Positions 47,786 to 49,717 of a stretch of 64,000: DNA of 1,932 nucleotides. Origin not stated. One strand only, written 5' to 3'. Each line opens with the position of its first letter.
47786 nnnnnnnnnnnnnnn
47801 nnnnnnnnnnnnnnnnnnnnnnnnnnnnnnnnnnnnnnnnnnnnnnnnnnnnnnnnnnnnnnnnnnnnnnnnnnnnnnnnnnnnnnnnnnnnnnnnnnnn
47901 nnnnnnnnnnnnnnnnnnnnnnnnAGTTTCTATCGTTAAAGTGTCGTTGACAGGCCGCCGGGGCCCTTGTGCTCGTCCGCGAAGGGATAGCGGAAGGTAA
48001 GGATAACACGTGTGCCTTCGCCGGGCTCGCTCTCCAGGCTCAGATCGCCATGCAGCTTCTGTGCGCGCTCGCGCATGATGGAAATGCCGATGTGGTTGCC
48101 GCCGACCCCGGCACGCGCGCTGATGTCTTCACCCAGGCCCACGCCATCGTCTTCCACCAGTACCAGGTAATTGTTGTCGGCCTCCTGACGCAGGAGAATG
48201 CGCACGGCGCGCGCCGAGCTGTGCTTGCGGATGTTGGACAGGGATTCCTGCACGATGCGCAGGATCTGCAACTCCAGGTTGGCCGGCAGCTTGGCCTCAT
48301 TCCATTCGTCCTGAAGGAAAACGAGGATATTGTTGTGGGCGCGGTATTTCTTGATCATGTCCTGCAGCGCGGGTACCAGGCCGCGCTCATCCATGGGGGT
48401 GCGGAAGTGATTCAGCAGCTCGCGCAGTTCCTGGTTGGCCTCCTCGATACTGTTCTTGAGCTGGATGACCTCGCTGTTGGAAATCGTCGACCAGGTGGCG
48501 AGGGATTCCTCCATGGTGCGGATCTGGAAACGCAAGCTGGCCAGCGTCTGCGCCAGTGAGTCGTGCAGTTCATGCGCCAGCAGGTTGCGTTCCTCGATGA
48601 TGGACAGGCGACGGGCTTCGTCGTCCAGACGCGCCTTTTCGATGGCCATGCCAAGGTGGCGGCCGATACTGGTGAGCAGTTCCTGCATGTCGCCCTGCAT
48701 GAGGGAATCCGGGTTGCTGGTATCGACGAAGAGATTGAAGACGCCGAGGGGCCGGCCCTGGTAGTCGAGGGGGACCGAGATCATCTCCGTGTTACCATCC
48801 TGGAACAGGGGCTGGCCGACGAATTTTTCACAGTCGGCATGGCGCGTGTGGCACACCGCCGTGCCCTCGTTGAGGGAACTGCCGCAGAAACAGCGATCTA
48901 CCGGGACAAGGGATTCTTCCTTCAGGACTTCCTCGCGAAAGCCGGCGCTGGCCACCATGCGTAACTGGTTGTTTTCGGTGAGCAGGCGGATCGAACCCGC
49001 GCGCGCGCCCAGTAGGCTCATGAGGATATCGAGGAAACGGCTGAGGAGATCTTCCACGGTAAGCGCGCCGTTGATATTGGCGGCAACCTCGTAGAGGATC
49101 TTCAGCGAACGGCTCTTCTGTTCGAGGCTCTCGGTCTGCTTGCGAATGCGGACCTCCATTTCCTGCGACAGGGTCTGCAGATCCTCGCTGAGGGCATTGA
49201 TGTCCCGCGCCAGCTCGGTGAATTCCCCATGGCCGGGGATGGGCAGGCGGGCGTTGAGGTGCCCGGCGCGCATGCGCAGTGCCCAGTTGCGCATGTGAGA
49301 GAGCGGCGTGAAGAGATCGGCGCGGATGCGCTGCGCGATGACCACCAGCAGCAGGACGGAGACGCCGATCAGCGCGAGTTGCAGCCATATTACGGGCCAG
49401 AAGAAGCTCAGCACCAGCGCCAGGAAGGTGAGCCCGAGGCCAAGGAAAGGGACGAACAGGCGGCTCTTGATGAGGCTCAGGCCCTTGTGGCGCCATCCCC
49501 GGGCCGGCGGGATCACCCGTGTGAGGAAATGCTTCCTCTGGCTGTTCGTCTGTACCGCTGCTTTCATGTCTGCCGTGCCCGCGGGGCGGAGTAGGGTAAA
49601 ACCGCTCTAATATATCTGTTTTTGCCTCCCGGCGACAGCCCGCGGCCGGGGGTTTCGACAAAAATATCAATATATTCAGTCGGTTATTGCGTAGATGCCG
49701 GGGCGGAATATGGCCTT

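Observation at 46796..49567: NarX-type kinase with a cysteine-cluster GAF domain, NarL-type regulator and rhodanese immediately downstream of the dsr operon: candidate sulfur/redox-responsive regulator of dsr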

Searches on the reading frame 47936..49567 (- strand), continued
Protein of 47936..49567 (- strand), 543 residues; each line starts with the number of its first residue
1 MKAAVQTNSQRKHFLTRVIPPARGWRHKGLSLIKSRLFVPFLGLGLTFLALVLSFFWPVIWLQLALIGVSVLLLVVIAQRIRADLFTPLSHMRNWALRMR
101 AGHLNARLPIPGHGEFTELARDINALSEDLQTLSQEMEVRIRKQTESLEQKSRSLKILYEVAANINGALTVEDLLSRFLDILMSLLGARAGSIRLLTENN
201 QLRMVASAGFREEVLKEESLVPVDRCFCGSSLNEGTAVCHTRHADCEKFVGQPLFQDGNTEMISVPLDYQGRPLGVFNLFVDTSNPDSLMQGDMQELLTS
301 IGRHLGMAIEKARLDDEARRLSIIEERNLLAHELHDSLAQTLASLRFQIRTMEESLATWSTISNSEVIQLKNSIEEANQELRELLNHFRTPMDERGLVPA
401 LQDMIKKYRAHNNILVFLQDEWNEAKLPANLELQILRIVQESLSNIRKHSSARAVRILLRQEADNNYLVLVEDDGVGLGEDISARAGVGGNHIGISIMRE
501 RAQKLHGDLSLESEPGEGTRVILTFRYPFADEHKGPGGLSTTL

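Call 53: find_encoding_contigs(protein=window:47936-49567:-, flank=10000, max_places=3)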
Protein window:47936-49567:- (543 aa): 10 contigs read that carry it; 3 places shown.
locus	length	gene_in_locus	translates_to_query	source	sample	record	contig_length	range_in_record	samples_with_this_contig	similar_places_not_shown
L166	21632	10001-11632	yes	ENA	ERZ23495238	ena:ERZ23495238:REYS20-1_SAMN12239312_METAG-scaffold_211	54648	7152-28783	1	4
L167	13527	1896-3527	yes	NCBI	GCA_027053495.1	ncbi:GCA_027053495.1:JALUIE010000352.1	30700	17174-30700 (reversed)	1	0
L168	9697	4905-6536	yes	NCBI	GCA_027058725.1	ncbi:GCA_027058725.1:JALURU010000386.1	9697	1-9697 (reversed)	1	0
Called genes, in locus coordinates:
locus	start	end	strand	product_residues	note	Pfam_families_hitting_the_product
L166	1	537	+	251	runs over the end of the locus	PF02665:Nitrate_red_gam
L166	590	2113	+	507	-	PF13187:Fer4_9 (faint), PF13183:Fer4_8, PF13534:Fer4_17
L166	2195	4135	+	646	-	PF14691:Fer4_20, PF01266:DAO (weak), PF07992:Pyr_redox_2, PF12831:FAD_oxidored (weak), PF13450:NAD_binding_8, PF12838:Fer4_7 (weak), PF14697:Fer4_21, PF13187:Fer4_9 (weak), +5 more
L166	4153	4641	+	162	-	-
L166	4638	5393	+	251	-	PF13187:Fer4_9 (faint), PF12797:Fer4_2 (faint), PF13237:Fer4_10 (faint), PF12838:Fer4_7 (weak), PF13247:Fer4_11, PF00037:Fer4 (weak), PF12837:Fer4_6 (weak)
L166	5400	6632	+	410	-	PF03916:NrfD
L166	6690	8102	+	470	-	PF01656:CbiA, PF13500:AAA_26, PF07685:GATase_3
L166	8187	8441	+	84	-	-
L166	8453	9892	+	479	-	PF00890:FAD_binding_2 (weak), PF01134:GIDA (weak), PF07992:Pyr_redox_2, PF12831:FAD_oxidored, PF13434:Lys_Orn_oxgnase (weak), PF13738:Pyr_redox_3, PF00070:Pyr_redox, PF02852:Pyr_redox_dim, +4 more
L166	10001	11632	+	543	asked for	PF00672:HAMP, PF01590:GAF, PF13185:GAF_2, PF13492:GAF_3, PF07730:HisKA_3, PF02518:HATPase_c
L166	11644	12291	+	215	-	PF00072:Response_reg, PF00196:GerE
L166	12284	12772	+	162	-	PF00581:Rhodanese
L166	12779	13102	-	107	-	PF00717:Peptidase_S24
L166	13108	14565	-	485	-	PF13241:NAD_binding_7, PF14824:Sirohm_synth_M, PF10414:CysG_dimeriser, PF00590:TP_methylase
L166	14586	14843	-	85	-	PF00462:Glutaredoxin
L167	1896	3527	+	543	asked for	PF00672:HAMP, PF01590:GAF, PF13185:GAF_2, PF13492:GAF_3, PF07730:HisKA_3, PF02518:HATPase_c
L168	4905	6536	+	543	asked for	PF00672:HAMP, PF01590:GAF, PF13185:GAF_2, PF13492:GAF_3, PF07730:HisKA_3, PF02518:HATPase_c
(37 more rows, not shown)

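Call 58: search_protein_families(library=pfam, proteins=[L017:7858-9729:+, L017:7822-10053:-, L017:6069-7310:-, L017:5440-6072:-, L017:2096-5230:-, L017:12683-13426:-, L017:13736-14386:+, L017:14481-16016:+])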
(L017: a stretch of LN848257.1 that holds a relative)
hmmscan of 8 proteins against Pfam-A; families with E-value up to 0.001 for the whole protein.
L017:7858-9729:+ (623 aa): 6 families
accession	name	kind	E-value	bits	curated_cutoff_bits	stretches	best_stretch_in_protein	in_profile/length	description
PF00664.28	ABC_membrane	-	5.4e-40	138.2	28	1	35-307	2-273/274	ABC transporter transmembrane region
PF00005.33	ABC_tran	-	6.9e-34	117.8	25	1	370-519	1-137/137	ABC transporter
PF02463.25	SMC_N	-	2e-08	34.3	40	1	435-561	135-211/220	RecF/RecN/SMC N terminal domain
PF09818.15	ABC_ATPase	-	3e-05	23.6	23.2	1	456-552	124-221/283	P-loop domain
PF13191.12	AAA_16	-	0.00044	21.2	32.6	0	378-539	20-162/167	AAA ATPase domain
PF13401.12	AAA_22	-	0.00068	20.4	27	0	382-427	7-33/130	AAA domain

L017:7822-10053:- (743 aa): 0 families

L017:6069-7310:- (413 aa): 2 families
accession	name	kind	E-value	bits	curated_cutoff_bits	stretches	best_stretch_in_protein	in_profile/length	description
PF13437.12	HlyD_3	-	8.2e-16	59.1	22.2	1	227-325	2-104/106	HlyD family secretion protein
PF16576.10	HlyD_D23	-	8.3e-16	58.3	30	1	129-330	18-214/214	Barrel-sandwich domain of CusB or HlyD membrane-fusion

L017:5440-6072:- (210 aa): 0 families

L017:2096-5230:- (1044 aa): 3 families
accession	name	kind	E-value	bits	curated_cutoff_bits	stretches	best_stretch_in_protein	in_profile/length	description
PF00873.25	ACR_tran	-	1.1e-240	801.8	28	1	6-1023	2-1020/1021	AcrB/AcrD/AcrF family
PF03176.21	MMPL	-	1.4e-08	34.6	20.5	1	817-1023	89-302/333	MMPL family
PF02355.23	SecD_SecF_C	-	4.6e-07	29.9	20.5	1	868-1014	33-177/189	Protein export membrane protein SecD/SecF, C-terminal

L017:12683-13426:- (247 aa): 0 families

L017:13736-14386:+ (216 aa): 0 families

L017:14481-16016:+ (511 aa): 6 families
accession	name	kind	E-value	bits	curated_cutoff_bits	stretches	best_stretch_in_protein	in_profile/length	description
PF01406.26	tRNA-synt_1e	-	6.6e-136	453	27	1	60-358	2-300/301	tRNA synthetases class I (C) catalytic domain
PF09190.17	DALR_2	-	8.4e-21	74.7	22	1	390-444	1-57/57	DALR domain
PF09334.17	tRNA-synt_1g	-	1.4e-13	50.8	20.1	2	296-342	312-358/391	tRNA synthetases class I (M)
PF23493.1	CysS_C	-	2.9e-07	30.9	23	1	462-508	5-51/51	Cysteinyl-tRNA ligase anticodon binding domain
PF00133.28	tRNA-synt_1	-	9.7e-07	28.3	22.7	1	284-345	347-409/414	tRNA synthetases class I (I, L, M and V)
PF01921.24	tRNA-synt_1f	-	2.4e-06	27.1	27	1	307-342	278-313/360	tRNA synthetases class I (K)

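Call 74: list_cluster_members(proteins=[window:47936-49567:-, window:47277-47924:-, window:46796-47284:-])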
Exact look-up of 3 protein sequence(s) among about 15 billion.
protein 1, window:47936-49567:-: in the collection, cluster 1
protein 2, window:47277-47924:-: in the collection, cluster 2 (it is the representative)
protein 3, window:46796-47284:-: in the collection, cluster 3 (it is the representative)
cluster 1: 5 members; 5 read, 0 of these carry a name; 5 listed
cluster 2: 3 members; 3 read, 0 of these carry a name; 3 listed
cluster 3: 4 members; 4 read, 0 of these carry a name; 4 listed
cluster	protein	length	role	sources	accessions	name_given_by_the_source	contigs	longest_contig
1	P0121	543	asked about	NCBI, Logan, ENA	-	-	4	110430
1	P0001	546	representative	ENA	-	-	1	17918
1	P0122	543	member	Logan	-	-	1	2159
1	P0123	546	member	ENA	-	-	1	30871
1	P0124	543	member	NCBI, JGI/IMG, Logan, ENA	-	-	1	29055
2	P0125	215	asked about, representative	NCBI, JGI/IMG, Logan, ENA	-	-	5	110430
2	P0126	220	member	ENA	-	-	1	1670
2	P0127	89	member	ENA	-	-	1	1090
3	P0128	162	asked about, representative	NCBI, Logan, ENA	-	-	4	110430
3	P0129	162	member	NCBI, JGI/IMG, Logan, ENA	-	-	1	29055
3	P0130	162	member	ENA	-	-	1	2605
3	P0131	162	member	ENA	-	-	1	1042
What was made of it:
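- Tried and rejected: The exact proteins occur in unnamed MAGs GCA_027053495.1 and GCA_027058725.1 (calls 53, 74).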

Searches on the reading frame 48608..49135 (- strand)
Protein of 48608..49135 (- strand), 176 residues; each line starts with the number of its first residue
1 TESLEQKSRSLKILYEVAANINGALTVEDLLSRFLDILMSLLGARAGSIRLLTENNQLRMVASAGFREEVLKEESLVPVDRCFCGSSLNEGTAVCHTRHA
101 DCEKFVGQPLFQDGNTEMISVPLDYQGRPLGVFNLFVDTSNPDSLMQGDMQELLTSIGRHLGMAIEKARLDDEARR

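Call 62: predict_structure(alignment_id=A4)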
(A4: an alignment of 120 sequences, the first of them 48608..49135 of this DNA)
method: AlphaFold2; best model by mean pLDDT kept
length: 176 residues; sequences in the alignment: 120
mean_pLDDT: 80.2   pTM: 0.78
mean pLDDT of the five models: 80.2, 78.9, 78.3, 75.1, 72.9
residues with pLDDT >= 90: 42; 70-90: 99; 50-70: 31; < 50: 4
segments of 3 or more residues with pLDDT < 50: 1-4
pLDDT, mean of each block of 10 residues (from residue 1): 53 63 74 88 89 93 91 88 78 77 80 82 91 87 60 85 85 76
secondary structure, 60 per line:
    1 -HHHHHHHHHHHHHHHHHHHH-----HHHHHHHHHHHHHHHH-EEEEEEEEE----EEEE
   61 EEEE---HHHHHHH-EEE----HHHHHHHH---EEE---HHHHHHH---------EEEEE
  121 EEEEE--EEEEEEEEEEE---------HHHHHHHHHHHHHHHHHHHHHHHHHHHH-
elements in order: H2-21 H27-42 E44-52 E57-64 H68-74 E76-78 H83-90 E94-96 H100-106 E116-125 E128-138 H148-175
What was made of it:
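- Tried and rejected: The AlphaFold2 GAF model (call 62) could not be used to measure Cys-Cys distances because coordinates are not exposed.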

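Call 65: fold_search(model_id=the predicted structure, library=pdb)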
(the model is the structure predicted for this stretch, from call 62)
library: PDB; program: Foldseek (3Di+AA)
matches with E <= 10: 1189; with E <= 0.001: 311
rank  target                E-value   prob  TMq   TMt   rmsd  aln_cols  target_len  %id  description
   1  4g3v_A                9.1e-10  1.00  0.73  0.78   3.0       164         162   21  Crystal structure of A. Aeolicus nlh2 gaf domain in an inactive state (released 2013-05-29)
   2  3ci6_A                7.0e-09  1.00  0.70  0.77   4.0       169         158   18  Crystal structure of the GAF domain from Acinetobacter phosphoenolpyruvate-protein phosphotransferase (released 2008-05-13)
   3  3ci6_B                9.5e-09  1.00  0.66  0.69   3.8       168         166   18  Crystal structure of the GAF domain from Acinetobacter phosphoenolpyruvate-protein phosphotransferase (released 2008-05-13)
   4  3trc                  2.7e-08  1.00  0.72  0.76   4.1       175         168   15  Structure of the GAF domain from a phosphoenolpyruvate-protein phosphotransferase (ptsP) from Coxiella burnetii (released 2011-09-28)
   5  3eea_A                2.2e-07  1.00  0.67  0.76   3.5       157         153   15  The crystal structure of the GAF domain/HD domain protein from Geobacter sulfurreducens (released 2008-11-04)
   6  3eea_B                3.4e-07  1.00  0.63  0.72   4.3       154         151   14  The crystal structure of the GAF domain/HD domain protein from Geobacter sulfurreducens (released 2008-11-04)
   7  3k2n_A                4.1e-07  1.00  0.70  0.70   3.8       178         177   16  The crystal structure of sigma-54-dependent transcriptional regulator domain from Chlorobium Tepidum TLS (released 2010-01-19)
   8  3p01_C                5.2e-07  1.00  0.71  0.74   4.0       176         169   15  Crystal structure of two-component response regulator from Nostoc sp. PCC 7120 (released 2010-10-06)
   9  5w10_A                5.6e-07  1.00  0.71  0.73   3.3       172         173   13  Lcd1 GAF domain in complex with cAMP ligand (released 2017-06-28)
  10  5w10_B                6.3e-07  1.00  0.71  0.73   3.3       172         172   13  Lcd1 GAF domain in complex with cAMP ligand (released 2017-06-28)
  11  3p01_A                6.7e-07  1.00  0.70  0.69   4.1       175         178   16  Crystal structure of two-component response regulator from Nostoc sp. PCC 7120 (released 2010-10-06)
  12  5w10_D                8.6e-07  1.00  0.67  0.69   4.0       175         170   14  Lcd1 GAF domain in complex with cAMP ligand (released 2017-06-28)
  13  3e0y_A                9.1e-07  1.00  0.66  0.74   4.4       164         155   17  The crystal structure of a conserved domain from a protein of Geobacter sulfurreducens PCA (released 2008-09-30)
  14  4mmn_A                9.7e-07  1.00  0.61  0.75   3.2       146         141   14  Structural and biochemical analysis of type II free methionine-R-sulfoxide reductase from Thermoplasma acidophilum (released 2014-08-06)
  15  5w10_C                1.4e-06  1.00  0.69  0.71   3.3       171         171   13  Lcd1 GAF domain in complex with cAMP ligand (released 2017-06-28)
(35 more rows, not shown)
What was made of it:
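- Closest known: Mycobacterium DosS/DosT-DosR. Same: DosS/DosT GAF structures are among the fold matches (call 65).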

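Call 66: search_solved_structures(query=window:48608-49135:-, max_evalue=10, show_alignments=5)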
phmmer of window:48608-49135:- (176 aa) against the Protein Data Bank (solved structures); distinct sequences matched with E-value up to 10: 15.
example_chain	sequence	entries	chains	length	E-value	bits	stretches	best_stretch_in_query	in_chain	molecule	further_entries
4g3v_A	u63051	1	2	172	8e-05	25.6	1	7-166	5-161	Transcriptional regulator nlh2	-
3hcy_A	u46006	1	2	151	0.0021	21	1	27-172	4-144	Putative two-component sensor histidine kinase protein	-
2uv8_G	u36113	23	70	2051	0.0064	19.4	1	58-166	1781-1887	FATTY ACID SYNTHASE SUBUNIT BETA (FAS1) | FATTY ACID SYNTHASE SUBUNIT BETA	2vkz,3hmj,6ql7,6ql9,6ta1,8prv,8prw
6wc7_G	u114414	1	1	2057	0.0064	19.3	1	58-166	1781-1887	Fatty acid synthase subunit beta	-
6ql5_G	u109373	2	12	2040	0.0064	19.3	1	58-166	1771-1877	Fatty acid synthase subunit beta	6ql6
9d4a_A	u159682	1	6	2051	0.0065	19.3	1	58-166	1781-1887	Fatty acid synthase subunit beta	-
6u5t_G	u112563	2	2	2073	0.0065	19.3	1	58-166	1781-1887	Fatty acid synthase subunit beta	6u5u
6jsh_B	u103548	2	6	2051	0.0092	18.8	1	58-166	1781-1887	Fatty acid synthase subunit beta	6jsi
2pff_B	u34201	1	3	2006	0.0092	18.8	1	58-166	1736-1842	Fatty acid synthase subunit beta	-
9pqz_G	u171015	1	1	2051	0.026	17.4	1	58-166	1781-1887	Fatty acid synthase subunit beta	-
7bc4_B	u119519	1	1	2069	0.09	15.6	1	58-129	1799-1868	Fatty acid synthase subunit beta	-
6u5v_B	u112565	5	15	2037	0.63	12.9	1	62-129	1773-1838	Fatty acid synthase subunit beta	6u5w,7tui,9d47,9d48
2vzw_A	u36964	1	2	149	0.69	12.7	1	38-175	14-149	PROBABLE HISTIDINE KINASE RESPONSE REGULATOR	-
6fu4_A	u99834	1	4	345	0.91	12.4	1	118-159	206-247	Probable chemotaxis transducer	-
9kp3_A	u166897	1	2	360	0.98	12.3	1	118-159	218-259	Chemotaxis transducer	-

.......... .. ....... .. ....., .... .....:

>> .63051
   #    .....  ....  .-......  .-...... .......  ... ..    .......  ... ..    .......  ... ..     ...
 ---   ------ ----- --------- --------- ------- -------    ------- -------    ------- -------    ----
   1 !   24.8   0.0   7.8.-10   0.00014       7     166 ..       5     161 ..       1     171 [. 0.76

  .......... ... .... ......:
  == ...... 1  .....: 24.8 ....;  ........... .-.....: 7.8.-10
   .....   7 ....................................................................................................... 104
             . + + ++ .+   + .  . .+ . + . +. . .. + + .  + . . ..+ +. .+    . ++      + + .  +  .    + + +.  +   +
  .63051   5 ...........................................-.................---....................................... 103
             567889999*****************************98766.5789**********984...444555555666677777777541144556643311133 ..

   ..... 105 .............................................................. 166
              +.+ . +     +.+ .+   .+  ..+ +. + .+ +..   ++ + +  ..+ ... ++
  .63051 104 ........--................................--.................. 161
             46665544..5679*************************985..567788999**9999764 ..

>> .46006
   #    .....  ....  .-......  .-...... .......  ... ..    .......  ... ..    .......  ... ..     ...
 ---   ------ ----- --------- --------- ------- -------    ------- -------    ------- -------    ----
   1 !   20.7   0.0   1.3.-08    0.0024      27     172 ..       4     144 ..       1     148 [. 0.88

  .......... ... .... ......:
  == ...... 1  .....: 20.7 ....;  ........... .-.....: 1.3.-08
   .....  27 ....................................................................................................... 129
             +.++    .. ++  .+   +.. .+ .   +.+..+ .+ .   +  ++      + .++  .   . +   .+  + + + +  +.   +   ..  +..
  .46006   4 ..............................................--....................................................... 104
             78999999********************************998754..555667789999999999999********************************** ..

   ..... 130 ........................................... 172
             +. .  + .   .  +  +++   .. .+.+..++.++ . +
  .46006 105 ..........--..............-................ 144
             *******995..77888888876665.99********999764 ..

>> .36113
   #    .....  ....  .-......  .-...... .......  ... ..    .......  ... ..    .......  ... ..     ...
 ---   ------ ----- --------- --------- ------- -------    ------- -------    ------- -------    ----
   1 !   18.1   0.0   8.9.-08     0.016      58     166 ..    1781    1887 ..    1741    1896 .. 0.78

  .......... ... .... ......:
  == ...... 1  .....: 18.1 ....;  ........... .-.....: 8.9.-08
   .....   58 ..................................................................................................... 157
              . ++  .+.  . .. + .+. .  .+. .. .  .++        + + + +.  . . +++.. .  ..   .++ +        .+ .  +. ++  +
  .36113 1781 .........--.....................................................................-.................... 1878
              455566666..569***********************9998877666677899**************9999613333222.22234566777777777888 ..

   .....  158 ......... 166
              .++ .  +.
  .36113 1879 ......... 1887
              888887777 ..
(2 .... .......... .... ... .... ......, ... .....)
